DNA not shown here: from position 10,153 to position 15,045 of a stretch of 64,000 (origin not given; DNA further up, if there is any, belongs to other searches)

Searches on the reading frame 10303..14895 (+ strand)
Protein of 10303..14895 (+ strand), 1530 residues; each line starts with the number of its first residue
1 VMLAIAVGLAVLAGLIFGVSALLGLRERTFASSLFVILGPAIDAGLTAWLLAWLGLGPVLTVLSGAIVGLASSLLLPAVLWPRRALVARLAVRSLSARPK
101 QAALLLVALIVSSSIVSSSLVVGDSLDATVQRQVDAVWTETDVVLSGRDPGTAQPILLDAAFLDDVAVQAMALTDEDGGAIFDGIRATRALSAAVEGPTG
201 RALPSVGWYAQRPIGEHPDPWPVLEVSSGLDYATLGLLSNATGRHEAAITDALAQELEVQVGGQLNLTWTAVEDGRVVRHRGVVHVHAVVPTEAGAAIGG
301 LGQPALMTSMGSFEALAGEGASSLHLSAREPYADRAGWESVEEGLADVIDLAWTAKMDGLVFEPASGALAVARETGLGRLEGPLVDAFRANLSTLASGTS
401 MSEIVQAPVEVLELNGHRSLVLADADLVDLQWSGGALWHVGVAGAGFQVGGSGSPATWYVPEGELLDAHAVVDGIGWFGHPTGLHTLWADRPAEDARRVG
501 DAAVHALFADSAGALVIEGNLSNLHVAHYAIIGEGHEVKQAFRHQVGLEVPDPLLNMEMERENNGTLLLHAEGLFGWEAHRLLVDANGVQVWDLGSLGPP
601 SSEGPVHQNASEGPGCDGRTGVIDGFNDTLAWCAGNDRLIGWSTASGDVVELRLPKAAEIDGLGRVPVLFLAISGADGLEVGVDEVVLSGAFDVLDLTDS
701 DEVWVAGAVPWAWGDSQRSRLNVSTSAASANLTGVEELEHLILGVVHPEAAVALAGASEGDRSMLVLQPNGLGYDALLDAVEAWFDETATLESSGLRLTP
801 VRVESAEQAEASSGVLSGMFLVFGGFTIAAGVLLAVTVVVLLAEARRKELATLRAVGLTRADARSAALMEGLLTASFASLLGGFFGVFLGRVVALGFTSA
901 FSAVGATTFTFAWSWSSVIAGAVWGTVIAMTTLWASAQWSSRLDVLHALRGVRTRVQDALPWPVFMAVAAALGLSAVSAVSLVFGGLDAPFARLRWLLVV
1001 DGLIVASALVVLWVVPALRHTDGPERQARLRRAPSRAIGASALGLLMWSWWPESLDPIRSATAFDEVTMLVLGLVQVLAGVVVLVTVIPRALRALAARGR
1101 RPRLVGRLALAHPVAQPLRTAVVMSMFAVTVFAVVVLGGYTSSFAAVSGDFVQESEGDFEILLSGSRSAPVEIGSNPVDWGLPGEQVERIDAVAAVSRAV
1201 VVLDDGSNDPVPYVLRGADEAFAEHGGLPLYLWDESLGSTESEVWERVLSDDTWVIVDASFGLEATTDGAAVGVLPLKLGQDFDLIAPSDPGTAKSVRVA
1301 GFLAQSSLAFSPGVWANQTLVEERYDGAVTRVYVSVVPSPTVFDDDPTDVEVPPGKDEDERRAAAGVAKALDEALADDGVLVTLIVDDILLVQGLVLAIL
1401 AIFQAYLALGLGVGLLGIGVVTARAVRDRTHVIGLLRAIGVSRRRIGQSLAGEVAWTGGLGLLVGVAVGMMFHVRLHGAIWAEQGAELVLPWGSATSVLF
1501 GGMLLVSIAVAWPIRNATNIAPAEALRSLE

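Call 26: search_protein_families(library=pfam, proteins=[window:10303-14895:+], max_evalue=0.001)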
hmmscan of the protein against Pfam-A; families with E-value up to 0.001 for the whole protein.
window:10303-14895:+ (1530 aa): 1 family
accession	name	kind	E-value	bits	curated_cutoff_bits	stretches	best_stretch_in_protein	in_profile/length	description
PF02687.27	FtsX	-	3.6e-21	75.9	25.5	2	1407-1522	4-120/120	FtsX-like permease C-terminal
